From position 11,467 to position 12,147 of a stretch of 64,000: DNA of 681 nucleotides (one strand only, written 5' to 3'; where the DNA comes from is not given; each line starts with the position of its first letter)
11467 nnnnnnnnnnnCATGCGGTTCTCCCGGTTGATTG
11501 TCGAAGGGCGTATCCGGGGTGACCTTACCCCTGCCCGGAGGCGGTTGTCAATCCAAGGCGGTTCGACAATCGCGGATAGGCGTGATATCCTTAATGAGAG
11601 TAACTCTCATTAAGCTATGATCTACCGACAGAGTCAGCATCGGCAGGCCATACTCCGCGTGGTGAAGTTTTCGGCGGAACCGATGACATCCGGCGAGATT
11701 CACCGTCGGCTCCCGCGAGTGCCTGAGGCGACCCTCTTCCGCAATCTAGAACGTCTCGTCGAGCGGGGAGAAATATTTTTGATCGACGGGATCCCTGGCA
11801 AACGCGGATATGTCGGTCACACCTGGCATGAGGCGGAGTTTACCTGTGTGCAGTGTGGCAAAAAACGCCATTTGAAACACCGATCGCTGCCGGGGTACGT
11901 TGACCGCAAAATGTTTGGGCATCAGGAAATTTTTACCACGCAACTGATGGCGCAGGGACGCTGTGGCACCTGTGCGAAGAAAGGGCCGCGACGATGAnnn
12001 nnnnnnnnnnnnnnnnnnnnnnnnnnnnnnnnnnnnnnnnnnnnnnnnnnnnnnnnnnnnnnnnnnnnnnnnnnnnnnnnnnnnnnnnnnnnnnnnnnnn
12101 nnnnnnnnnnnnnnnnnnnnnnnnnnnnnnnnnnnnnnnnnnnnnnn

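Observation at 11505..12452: Perfect 23-bp palindrome abutting a PerR-like Fur-family gene that heads a bcp-sufCB...SU stress operon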

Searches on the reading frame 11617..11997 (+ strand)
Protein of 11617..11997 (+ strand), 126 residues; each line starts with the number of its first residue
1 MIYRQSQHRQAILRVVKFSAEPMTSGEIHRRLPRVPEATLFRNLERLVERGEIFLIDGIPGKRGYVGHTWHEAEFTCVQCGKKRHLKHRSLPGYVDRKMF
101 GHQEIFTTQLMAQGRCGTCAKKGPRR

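Call 3: search_protein_families(library=pfam, proteins=[window:11617-11997:+], max_evalue=0.01)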
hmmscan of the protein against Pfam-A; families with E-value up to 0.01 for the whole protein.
window:11617-11997:+ (126 aa): 3 families
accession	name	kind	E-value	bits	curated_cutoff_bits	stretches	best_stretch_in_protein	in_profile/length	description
PF12840.13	HTH_20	-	9e-06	26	27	1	8-51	5-46/51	Helix-turn-helix domain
PF01475.25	FUR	-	0.00036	21.1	23.1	1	4-91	5-98/121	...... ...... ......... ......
PF00412.28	LIM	-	0.009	16.7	22.9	1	66-90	18-40/58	LIM domain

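Call 6: search_protein_families(library=ncbifam, proteins=[window:11617-11997:+], max_evalue=1)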
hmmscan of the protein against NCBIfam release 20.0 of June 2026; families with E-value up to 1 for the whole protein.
window:11617-11997:+ (126 aa): 4 families
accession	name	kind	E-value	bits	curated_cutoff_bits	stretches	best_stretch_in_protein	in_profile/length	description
NF047406.1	TransRegPerRTherm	equivalog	1.7e-08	34.8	200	1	3-122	4-128/130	manganese-dependent transcriptional regulator PerR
NF052545.1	TransRegPerRClab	equivalog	0.0014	18.6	180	1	25-122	39-137/138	transcriptional regulator PerR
NF005061.0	PRK06474.1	equivalog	0.01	15.8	121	1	9-53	13-57/178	hypothetical protein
NF040949.1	minchrom_main_MCM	domain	0.11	10.7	940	1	10-88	67-146/682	minichromosome maintenance protein MCM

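Call 7: search_solved_structures(query=window:11617-11997:+, max_evalue=10, show_alignments=3)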
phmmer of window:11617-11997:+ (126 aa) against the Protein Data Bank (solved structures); distinct sequences matched with E-value up to 10: 11.
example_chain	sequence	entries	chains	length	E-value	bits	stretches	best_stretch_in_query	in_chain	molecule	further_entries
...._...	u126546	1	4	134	2.1e-05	27.7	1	8-120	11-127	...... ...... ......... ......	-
6dk4_A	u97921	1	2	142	0.004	20.3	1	8-100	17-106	Ferric uptake regulation protein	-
4i7h_A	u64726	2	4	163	0.35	14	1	6-90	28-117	peroxide stress sensing regulator | Peroxide stress regulator PerR, FUR family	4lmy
7fby_A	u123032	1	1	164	0.63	13.2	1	10-65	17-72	Transcriptional regulatory protein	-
9w4v_A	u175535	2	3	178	0.76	12.9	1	10-56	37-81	Uncharacterized HTH-type transcriptional regulator PH0140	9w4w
1ctl_A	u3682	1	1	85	1.2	12.2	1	66-83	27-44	AVIAN CYSTEINE RICH PROTEIN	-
4ywm_A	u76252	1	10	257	1.5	12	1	15-84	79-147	Cell division control protein 21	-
4pof_A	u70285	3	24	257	1.5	11.9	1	15-84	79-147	Cell division control protein 21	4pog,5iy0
1x4k_A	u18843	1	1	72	1.6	11.9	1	62-82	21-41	Skeletal muscle LIM-protein 3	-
4ywl_A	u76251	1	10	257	1.8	11.7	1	15-84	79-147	Cell division control protein 21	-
1b8t_A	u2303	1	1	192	1.9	11.7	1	66-83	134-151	PROTEIN (CRP1)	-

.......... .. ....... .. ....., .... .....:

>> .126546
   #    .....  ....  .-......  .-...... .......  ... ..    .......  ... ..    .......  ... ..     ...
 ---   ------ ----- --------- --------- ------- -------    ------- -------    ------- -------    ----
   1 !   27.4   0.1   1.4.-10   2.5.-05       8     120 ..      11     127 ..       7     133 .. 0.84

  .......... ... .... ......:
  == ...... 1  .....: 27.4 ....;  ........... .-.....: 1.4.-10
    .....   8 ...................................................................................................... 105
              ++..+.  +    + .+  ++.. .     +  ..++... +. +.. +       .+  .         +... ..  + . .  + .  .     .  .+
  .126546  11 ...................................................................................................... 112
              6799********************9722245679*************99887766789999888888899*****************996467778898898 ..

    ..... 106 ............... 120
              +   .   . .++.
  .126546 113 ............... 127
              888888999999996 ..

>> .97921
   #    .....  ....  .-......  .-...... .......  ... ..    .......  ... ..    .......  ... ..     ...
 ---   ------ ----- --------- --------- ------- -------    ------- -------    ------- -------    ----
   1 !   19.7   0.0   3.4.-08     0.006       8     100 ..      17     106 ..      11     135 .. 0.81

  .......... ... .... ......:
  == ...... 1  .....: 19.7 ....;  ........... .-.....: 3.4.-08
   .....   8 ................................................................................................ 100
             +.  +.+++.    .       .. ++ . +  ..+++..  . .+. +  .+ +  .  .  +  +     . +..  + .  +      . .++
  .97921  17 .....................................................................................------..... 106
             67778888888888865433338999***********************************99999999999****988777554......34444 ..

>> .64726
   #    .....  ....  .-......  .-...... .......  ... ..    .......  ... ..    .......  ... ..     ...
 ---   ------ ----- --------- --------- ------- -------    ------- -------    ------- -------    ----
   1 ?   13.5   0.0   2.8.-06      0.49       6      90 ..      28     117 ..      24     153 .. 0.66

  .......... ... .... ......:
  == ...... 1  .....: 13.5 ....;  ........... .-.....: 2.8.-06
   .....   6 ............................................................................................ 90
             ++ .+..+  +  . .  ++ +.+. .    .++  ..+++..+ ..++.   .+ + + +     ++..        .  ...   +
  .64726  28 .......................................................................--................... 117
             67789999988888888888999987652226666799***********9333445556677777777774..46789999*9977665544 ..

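Call 10: find_homologous_proteins(query=window:11617-11997:+, max_evalue=0.001)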
Query window:11617-11997:+ (126 aa): 7 proteins with E <= 0.001 among 10 candidates.
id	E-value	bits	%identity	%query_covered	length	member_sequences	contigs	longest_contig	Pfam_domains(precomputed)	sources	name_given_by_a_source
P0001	1.4e-81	289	100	100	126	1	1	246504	PF12840.14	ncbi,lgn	-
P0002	2.8e-44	168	63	96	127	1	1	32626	PF01475.26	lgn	-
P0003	1.1e-42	163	60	96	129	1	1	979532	PF01475.26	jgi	-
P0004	5.8e-42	160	58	98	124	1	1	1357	PF01475.26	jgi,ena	-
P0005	1.2e-39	153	56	94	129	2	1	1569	PF01475.26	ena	-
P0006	1.6e-38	149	57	100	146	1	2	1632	PF01475.26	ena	-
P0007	1.5e-31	127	47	94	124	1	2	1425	PF01475.26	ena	-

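Call 11: find_encoding_contigs(protein=P0002, flank=8000, max_places=3)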
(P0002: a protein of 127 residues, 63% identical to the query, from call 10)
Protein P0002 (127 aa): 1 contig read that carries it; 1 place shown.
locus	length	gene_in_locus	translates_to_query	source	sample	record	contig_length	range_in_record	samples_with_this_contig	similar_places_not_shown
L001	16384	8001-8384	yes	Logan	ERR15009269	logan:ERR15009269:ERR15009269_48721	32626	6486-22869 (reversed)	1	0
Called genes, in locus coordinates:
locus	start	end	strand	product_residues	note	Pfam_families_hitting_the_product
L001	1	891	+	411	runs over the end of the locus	PF09992:NAGPA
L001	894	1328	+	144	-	PF00293:NUDIX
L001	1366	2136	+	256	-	PF02535:Zip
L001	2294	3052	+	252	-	-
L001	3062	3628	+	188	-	-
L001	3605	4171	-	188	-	-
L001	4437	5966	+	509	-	PF02789:Peptidase_M17_N, PF00883:Peptidase_M17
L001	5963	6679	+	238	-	PF00106:adh_short, PF01370:Epimerase (weak), PF08659:KR, PF16363:GDP_Man_Dehyd (faint), PF13561:adh_short_C2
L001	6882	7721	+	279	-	PF13529:Peptidase_C39_2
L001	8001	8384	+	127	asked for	PF01475:FUR (weak)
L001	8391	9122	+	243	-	PF02463:SMC_N (faint), PF00005:ABC_tran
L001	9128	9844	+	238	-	-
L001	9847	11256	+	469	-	PF19295:SufBD_N, PF01458:SUFBD_core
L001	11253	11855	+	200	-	PF01458:SUFBD_core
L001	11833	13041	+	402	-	PF00266:Aminotran_5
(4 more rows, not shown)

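Call 12: find_encoding_contigs(protein=P0003, flank=8000, max_places=3)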
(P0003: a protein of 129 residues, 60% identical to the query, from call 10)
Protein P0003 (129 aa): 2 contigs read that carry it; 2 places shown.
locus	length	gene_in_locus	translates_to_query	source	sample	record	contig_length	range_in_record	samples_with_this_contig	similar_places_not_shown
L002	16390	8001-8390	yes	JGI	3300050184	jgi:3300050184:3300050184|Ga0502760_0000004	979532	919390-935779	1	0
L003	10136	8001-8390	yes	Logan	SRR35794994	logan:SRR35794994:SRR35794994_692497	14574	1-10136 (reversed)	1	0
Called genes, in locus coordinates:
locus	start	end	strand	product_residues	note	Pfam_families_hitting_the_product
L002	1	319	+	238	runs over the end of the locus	PF00106:adh_short, PF01370:Epimerase (weak), PF08659:KR, PF13561:adh_short_C2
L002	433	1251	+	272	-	PF13529:Peptidase_C39_2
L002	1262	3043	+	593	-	PF13205:Big_5, PF13529:Peptidase_C39_2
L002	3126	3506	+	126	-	-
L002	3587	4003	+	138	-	PF01047:MarR, PF12802:MarR_2, PF13463:HTH_27 (faint)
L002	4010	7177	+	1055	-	PF00873:ACR_tran, PF03176:MMPL (faint)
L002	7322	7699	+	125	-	-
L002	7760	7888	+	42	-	-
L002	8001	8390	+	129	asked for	PF01475:FUR (weak)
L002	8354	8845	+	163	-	PF00578:AhpC-TSA, PF08534:Redoxin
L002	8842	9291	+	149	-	PF00293:NUDIX, PF14815:NUDIX_4 (weak)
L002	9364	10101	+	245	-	PF02463:SMC_N (weak), PF00005:ABC_tran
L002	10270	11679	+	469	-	PF19295:SufBD_N, PF01458:SUFBD_core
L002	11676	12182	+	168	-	PF00293:NUDIX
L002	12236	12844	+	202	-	PF01458:SUFBD_core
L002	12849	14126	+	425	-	PF00266:Aminotran_5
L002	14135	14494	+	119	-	PF01592:NifU_N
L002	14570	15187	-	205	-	PF00081:Sod_Fe_N, PF02777:Sod_Fe_C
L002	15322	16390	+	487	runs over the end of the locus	PF00188:CAP, PF19077:Big_13 (faint)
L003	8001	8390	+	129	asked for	PF01475:FUR (weak)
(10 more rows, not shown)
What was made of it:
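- Patescibacterial genomes are small, about 1 Mb: the L002 contig is 979 kb (call 12).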

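Call 13: find_encoding_contigs(protein=P0001, flank=1000, max_places=2)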
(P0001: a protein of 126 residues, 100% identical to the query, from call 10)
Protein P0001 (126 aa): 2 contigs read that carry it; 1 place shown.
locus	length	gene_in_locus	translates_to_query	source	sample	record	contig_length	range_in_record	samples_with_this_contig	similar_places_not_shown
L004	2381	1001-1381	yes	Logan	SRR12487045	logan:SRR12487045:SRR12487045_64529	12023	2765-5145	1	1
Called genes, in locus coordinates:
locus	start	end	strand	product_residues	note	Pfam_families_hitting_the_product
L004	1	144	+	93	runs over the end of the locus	-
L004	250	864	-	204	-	PF09335:VTT_dom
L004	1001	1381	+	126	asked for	PF12840:HTH_20 (weak)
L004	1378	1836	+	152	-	PF00578:AhpC-TSA, PF08534:Redoxin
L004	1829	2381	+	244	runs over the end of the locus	PF00005:ABC_tran, PF02463:SMC_N (faint)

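Call 16: find_encoding_contigs(protein=P0004, flank=2000, max_places=2)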
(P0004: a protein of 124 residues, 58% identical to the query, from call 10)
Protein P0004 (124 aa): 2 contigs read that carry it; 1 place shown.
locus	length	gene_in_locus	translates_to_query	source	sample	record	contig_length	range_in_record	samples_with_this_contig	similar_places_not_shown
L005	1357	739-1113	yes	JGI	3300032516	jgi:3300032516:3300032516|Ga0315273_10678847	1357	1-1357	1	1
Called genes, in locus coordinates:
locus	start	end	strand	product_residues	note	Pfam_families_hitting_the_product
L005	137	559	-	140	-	-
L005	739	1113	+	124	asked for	PF01475:FUR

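Call 17: find_encoding_contigs(protein=P0005, flank=2000, max_places=2)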
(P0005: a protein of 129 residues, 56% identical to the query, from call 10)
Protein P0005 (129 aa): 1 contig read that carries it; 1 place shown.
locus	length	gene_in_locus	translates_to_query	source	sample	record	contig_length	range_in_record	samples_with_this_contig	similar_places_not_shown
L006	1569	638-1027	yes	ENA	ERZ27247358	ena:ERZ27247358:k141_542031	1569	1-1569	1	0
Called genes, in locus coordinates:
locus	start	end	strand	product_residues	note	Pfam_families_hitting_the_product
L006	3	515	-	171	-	?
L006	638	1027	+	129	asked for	PF01475:FUR (weak)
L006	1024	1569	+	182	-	?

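Call 18: find_encoding_contigs(protein=P0006, flank=2000, max_places=2)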
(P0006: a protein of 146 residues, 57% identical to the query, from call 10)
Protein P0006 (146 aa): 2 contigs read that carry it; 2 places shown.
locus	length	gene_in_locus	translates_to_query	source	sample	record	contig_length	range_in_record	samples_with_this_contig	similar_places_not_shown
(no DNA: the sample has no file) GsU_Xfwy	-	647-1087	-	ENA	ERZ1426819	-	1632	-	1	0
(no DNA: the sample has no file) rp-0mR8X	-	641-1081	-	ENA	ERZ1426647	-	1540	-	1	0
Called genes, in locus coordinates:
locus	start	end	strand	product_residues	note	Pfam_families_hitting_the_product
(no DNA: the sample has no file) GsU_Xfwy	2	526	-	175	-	?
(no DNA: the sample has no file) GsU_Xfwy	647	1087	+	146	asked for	PF01475:FUR (weak)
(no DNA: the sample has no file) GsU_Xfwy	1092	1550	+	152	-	PF08534:Redoxin, PF00578:AhpC-TSA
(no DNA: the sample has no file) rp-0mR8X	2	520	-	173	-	?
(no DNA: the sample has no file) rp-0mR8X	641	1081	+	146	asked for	PF01475:FUR (weak)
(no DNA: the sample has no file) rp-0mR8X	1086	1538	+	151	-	?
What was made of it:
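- Tried and rejected: (8) Look-ups of the P0006 contigs returned no DNA (call 18).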

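Call 19: find_encoding_contigs(protein=P0007, flank=2000, max_places=2)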
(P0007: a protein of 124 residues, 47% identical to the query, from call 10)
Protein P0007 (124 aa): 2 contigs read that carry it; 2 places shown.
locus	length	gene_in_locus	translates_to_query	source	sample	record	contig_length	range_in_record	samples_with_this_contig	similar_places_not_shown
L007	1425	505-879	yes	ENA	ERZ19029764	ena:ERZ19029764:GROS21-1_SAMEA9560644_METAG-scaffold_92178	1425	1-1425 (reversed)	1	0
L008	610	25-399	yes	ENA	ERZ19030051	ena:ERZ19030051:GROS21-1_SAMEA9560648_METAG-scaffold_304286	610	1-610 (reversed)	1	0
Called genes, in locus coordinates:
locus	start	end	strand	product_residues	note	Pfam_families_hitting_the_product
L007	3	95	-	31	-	?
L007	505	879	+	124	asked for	PF01475:FUR (weak)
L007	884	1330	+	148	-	PF00578:AhpC-TSA, PF08534:Redoxin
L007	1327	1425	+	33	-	?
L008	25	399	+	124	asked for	PF01475:FUR (weak)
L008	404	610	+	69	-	?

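Call 26: find_related_loci(query=A1, collection=genome_contigs, flank=6000)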
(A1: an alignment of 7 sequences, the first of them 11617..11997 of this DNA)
Query A1 (126 aa) in genome_contigs; peptide patterns used: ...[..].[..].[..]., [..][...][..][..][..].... (x = any residue, [..] = any of these).
42 stretches matched a pattern; 4 encode a relative of the query (tblastn E <= 1e-3); 4 distinct loci.
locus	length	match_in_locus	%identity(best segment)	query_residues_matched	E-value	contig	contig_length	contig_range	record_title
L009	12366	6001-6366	57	1-122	2e-46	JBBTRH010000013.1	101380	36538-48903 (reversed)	MAG: Patescibacteria group bacterium isolate H32-bin145_1 H32_bin145_1_000000000013, whole genome shotgun sequence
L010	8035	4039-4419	54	1-126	3e-45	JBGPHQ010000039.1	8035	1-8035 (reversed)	MAG: Patescibacteria group bacterium isolate OBJ_0618_7090110_354 k141_10622390_length_8035_cov_10.0000, whole genome sh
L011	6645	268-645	54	1-123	4e-42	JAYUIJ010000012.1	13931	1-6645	MAG: Candidatus Kerfeldbacteria bacterium isolate GFS_8656 GFS_8656_11, whole genome shotgun sequence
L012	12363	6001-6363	50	4-122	5e-38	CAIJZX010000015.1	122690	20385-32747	MAG: Candidatus Kerfeldbacteria bacterium isolate AlinenLipids_bin-4062 genome assembly, contig: bin-4062:15/42, whole g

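Call 41: predict_structure(alignment_id=A1)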
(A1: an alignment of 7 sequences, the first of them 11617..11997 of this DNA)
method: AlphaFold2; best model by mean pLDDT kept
length: 126 residues; sequences in the alignment: 7
mean_pLDDT: 72.4   pTM: 0.53
mean pLDDT of the five models: 72.4, 69.9, 69.4, 66.8, 66.1
residues with pLDDT >= 90: 26; 70-90: 47; 50-70: 36; < 50: 17
segments of 3 or more residues with pLDDT < 50: 1-4, 101-108
pLDDT, mean of each block of 10 residues (from residue 1): 66 86 91 92 91 74 73 71 67 52 47 68 58
secondary structure, 60 per line:
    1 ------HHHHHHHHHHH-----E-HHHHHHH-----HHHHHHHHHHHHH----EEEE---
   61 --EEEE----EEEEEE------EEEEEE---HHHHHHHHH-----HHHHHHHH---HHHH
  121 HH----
elements in order: H7-17 H25-31 H37-49 E54-57 E63-66 E71-76 E83-88 H92-100 H106-113 H117-122
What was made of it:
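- The AlphaFold model is only moderately confident (pLDDT 72; C-terminal domain 47-73; call 41).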

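Call 44: search_protein_representatives(alignment_id=A1)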
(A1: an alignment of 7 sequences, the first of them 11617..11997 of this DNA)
Query: 7 sequences, 126 profile positions. Proteins with E-value up to 0.001 (for the whole library): 3806; up to 1e-10: 43; up to 1e-30: 5. The best 150 are listed.
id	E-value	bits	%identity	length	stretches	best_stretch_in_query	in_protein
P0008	2.6e-49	182.4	-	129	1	3-125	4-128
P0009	2.3e-46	172.8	-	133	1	3-125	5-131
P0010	1.8e-39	150.6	-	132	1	2-124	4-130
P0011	1.4e-33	131.5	-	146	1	2-125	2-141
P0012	1.6e-32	128.1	-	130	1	1-124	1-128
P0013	6.6e-30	119.7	-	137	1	3-123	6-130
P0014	1.4e-25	105.6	-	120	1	11-122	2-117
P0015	1.8e-24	102.1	-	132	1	3-119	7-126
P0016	6.7e-24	100.2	-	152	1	2-121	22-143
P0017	4.3e-23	97.6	-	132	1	2-123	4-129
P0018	2.7e-22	95.1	-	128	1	15-122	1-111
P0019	7.5e-22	93.6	-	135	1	1-122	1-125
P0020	1.2e-21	93.0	-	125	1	3-120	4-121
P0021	1.7e-18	82.8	-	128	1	2-122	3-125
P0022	2.2e-17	79.2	-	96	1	35-125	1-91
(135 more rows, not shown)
